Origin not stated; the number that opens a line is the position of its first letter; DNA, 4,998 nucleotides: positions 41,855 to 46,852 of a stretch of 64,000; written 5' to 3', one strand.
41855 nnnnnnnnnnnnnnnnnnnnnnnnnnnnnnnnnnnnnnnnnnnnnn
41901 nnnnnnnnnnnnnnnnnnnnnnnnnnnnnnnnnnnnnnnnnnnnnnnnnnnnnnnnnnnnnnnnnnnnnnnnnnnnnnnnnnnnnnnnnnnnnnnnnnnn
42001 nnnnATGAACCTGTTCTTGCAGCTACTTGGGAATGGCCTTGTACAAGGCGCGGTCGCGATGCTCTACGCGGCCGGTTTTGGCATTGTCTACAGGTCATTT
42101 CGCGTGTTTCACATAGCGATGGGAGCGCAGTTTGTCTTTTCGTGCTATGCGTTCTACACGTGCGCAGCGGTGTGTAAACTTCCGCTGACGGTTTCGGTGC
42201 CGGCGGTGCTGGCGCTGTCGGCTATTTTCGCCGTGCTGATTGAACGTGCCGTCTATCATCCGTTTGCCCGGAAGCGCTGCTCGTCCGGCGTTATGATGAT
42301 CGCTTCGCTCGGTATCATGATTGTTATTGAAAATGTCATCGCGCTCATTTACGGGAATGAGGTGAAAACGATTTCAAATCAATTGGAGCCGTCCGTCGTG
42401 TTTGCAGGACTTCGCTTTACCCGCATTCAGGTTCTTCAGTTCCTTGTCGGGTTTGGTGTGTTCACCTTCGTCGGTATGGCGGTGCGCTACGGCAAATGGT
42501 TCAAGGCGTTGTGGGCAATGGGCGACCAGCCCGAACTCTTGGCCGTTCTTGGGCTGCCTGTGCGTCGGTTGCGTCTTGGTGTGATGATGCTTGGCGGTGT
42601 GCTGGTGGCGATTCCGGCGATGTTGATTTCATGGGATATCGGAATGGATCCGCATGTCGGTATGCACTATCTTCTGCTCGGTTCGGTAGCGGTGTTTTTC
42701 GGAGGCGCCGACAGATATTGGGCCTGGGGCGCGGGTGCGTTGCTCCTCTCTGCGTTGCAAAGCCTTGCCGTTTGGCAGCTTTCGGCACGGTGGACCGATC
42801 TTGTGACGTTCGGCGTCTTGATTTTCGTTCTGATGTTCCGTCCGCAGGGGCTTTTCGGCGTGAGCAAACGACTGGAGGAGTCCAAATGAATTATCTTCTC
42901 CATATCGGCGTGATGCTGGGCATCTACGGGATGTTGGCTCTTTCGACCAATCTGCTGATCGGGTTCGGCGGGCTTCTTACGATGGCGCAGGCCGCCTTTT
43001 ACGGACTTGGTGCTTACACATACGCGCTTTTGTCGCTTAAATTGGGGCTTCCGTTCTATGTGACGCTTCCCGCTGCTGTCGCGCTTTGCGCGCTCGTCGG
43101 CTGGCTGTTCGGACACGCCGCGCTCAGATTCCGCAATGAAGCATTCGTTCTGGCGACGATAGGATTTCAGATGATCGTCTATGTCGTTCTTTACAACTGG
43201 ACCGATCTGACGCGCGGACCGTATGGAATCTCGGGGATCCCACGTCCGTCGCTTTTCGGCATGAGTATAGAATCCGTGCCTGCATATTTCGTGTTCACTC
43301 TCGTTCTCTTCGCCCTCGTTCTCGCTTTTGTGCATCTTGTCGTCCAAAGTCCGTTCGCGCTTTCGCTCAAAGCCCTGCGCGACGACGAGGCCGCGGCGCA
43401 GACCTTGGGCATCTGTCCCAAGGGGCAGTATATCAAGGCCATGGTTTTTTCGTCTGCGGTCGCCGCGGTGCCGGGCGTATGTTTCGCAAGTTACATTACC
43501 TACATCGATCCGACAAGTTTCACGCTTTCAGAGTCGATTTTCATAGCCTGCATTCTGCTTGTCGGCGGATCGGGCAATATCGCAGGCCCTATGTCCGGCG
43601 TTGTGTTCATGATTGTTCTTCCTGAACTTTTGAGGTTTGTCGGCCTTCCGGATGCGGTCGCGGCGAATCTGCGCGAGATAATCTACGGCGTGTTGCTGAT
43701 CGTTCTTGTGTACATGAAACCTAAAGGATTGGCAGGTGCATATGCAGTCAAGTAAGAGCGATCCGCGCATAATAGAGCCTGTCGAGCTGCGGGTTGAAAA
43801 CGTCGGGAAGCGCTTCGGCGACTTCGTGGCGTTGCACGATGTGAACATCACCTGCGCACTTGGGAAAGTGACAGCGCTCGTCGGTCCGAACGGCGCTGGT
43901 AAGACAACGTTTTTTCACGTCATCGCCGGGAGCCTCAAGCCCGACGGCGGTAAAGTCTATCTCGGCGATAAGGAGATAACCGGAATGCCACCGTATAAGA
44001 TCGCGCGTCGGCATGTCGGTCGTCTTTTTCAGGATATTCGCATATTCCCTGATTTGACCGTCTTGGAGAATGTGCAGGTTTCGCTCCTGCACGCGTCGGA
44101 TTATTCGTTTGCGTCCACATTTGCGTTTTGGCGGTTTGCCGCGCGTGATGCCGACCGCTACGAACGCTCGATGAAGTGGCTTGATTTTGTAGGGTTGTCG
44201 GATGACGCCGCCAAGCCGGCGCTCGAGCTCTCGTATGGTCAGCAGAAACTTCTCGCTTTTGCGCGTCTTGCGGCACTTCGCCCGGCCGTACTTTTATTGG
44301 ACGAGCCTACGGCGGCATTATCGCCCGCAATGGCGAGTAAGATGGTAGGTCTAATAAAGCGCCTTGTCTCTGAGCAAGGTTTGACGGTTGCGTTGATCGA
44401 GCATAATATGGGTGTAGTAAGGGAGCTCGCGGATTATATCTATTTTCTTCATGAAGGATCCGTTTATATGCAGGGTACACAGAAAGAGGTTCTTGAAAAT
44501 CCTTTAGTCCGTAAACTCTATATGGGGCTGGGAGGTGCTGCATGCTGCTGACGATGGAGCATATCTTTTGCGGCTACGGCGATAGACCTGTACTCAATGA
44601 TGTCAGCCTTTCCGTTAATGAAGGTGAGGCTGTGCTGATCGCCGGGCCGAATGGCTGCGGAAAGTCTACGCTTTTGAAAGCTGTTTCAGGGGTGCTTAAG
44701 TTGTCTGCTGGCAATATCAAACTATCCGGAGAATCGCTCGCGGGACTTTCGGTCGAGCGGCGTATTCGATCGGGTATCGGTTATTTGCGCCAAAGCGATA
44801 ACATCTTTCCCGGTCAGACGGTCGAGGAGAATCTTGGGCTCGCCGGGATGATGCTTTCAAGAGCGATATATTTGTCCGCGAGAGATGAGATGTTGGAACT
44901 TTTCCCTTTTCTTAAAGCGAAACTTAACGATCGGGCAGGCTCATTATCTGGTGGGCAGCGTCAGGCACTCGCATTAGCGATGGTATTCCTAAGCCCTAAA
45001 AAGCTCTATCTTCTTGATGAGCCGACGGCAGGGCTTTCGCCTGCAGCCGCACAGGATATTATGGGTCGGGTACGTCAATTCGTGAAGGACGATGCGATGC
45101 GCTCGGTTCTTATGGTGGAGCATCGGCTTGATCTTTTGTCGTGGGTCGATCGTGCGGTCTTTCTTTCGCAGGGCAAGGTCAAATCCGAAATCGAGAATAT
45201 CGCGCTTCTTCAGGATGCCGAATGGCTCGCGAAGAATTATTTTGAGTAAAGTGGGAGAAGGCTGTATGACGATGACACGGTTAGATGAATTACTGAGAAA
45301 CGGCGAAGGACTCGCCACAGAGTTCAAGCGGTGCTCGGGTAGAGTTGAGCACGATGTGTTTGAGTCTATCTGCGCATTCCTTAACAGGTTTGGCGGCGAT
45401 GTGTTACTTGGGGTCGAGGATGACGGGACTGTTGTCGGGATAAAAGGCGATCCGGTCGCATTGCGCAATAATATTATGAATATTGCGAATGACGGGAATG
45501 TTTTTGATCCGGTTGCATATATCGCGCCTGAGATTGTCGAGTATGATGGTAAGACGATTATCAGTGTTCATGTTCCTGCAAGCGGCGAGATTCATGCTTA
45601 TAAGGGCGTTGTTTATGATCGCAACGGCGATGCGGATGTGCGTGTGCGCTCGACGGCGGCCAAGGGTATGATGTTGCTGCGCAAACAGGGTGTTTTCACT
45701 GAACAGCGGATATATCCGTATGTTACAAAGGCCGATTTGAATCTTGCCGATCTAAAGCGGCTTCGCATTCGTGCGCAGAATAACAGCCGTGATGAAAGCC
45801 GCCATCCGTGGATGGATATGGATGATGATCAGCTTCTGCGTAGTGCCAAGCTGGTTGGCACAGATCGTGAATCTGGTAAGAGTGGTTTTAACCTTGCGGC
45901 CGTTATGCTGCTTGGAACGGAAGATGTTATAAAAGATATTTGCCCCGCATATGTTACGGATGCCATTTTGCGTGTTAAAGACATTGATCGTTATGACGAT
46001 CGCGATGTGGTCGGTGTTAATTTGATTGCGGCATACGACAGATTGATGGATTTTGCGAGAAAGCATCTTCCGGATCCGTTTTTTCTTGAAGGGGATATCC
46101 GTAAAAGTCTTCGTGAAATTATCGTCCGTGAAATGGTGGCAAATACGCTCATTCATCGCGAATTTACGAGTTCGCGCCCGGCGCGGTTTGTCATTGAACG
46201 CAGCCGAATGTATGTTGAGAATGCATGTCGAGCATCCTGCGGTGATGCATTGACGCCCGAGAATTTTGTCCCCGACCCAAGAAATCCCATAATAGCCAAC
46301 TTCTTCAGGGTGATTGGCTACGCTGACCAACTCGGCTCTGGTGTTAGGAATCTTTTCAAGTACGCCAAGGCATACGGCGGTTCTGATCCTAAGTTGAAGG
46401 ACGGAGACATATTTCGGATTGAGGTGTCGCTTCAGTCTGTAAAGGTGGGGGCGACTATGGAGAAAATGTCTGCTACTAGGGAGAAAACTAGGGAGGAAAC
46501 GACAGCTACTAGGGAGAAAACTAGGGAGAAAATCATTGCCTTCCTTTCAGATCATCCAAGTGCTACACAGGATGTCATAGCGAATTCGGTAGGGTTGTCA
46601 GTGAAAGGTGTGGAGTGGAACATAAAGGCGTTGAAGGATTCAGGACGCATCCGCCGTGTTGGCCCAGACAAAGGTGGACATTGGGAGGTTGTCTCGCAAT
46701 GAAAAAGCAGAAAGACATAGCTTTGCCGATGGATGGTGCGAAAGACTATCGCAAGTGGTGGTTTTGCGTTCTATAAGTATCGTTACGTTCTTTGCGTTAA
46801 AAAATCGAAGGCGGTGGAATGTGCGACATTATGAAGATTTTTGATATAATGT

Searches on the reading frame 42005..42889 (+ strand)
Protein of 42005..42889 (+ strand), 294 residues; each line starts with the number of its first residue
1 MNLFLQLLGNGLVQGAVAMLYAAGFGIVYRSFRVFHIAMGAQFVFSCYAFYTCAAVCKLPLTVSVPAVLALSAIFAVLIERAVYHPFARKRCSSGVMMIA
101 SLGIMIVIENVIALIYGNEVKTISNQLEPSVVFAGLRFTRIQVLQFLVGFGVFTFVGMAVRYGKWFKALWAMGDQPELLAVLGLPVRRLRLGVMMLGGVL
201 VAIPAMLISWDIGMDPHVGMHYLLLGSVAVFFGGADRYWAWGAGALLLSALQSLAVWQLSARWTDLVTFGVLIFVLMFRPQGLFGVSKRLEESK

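Call 8: search_protein_families(library=pfam, proteins=[window:42005-42889:+], max_evalue=0.001)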
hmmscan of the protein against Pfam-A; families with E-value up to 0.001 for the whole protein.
window:42005-42889:+ (294 aa): 1 family
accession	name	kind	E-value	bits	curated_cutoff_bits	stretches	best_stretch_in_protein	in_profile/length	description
PF02653.21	BPD_transp_2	-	7.2e-21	75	26.8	1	8-276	2-269/269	Branched-chain amino acid transport system / permease component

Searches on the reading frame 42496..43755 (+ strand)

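Call 8: search_protein_families(library=pfam, proteins=[window:42496-43755:+], max_evalue=0.001)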
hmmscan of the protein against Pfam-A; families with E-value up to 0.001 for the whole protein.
window:42496-43755:+ (419 aa): 1 family
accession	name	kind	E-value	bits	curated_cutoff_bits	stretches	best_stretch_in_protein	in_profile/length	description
PF02653.21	BPD_transp_2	-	1.5e-40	139.5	26.8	1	135-404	3-268/269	Branched-chain amino acid transport system / permease component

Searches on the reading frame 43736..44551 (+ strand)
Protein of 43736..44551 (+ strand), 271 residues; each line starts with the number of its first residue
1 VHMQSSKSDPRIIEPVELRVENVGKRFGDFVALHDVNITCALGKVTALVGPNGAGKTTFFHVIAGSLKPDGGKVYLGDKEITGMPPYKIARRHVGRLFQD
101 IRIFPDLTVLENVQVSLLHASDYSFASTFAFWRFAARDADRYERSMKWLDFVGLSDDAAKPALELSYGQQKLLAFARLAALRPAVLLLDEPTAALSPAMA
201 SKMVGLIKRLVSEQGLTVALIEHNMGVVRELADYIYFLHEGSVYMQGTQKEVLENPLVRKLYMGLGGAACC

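Call 8: search_protein_families(library=pfam, proteins=[window:43736-44551:+], max_evalue=0.001)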
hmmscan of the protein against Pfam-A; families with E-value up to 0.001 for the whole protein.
window:43736-44551:+ (271 aa): 3 families
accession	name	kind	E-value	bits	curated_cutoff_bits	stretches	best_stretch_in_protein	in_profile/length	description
PF00005.33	ABC_tran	-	1.9e-32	113.2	25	1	33-193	1-137/137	ABC transporter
PF13304.12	AAA_21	-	2.4e-12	48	27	1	98-209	173-285/304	AAA domain, putative AbiEii toxin, Type IV TA system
PF02463.25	SMC_N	-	1.1e-06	28.7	40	0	93-225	122-202/220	RecF/RecN/SMC N terminal domain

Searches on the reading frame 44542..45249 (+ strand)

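Call 8: search_protein_families(library=pfam, proteins=[window:44542-45249:+], max_evalue=0.001)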
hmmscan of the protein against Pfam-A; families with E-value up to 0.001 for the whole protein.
window:44542-45249:+ (235 aa): 7 families
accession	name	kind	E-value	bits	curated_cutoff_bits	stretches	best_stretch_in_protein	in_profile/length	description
PF00005.33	ABC_tran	-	7.1e-34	117.8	25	1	18-163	1-137/137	ABC transporter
PF13304.12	AAA_21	-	1.9e-11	45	27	1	131-178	234-284/304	AAA domain, putative AbiEii toxin, Type IV TA system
PF02463.25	SMC_N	-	8.6e-09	35.6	40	0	30-54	26-50/220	RecF/RecN/SMC N terminal domain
PF13555.12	AAA_29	-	7.8e-06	26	27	1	22-52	16-46/61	P-loop containing region of AAA domain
PF13476.12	AAA_23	-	0.00013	23.1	27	1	31-52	22-43/201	AAA domain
PF13191.12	AAA_16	-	0.00061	20.8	32.6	0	26-187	20-129/167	AAA ATPase domain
PF00004.35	AAA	-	0.00097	20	21.2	0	31-67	1-35/131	ATPase family associated with various cellular activities (AAA)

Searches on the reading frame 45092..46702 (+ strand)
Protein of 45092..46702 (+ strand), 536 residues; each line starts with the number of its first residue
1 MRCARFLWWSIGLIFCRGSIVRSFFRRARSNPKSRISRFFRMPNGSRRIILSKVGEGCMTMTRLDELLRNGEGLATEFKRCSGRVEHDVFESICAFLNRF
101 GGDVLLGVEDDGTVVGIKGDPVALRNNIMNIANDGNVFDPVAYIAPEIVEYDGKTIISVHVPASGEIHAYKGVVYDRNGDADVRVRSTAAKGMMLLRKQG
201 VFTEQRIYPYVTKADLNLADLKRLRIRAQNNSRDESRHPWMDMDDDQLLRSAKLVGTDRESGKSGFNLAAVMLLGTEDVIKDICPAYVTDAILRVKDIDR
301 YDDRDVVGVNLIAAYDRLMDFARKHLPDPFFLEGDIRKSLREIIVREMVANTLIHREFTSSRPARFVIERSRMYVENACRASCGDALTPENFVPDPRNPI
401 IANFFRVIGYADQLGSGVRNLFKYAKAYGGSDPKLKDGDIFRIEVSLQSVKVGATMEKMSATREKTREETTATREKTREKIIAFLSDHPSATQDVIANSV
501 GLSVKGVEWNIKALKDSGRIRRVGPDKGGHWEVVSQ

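Call 8: search_protein_families(library=pfam, proteins=[window:45092-46702:+], max_evalue=0.001)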
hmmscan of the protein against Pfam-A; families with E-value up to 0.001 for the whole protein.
window:45092-46702:+ (536 aa): 3 families
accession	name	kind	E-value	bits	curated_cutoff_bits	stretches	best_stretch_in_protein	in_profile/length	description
PF04326.19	SLFN_AlbA_2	-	8.9e-15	55.7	25.3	1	72-184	1-116/118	Schlafen, AlbA_2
PF13412.12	HTH_24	-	2.1e-08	34.1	21.9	1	475-521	2-48/48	Winged helix-turn-helix DNA-binding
PF13749.12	HATPase_c_4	-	9e-07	29.3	26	1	390-439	33-82/89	Putative ATP-dependent DNA helicase recG C-terminal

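Call 83: search_protein_families(library=padloc, proteins=[window:45092-46702:+], max_evalue=0.001)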
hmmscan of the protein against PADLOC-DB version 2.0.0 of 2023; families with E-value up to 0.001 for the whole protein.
window:45092-46702:+ (536 aa): 3 families
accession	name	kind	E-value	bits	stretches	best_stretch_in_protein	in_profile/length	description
PDLC02402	Aga_SIR2-PNTD1-PNTD2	-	8.6e-09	32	1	249-431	356-545/876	Class I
PDLC02418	Aga_SIR2-Kinase-PNTD1-PNTD2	-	2.4e-05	20.7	1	303-430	281-422/756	Class I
PDLC01438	Csa3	-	0.00084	17.5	0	431-527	102-193/305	"CAS-I,CAS-II,CAS-III,CAS-IV,CAS-V,CAS-VI; associated_signaling"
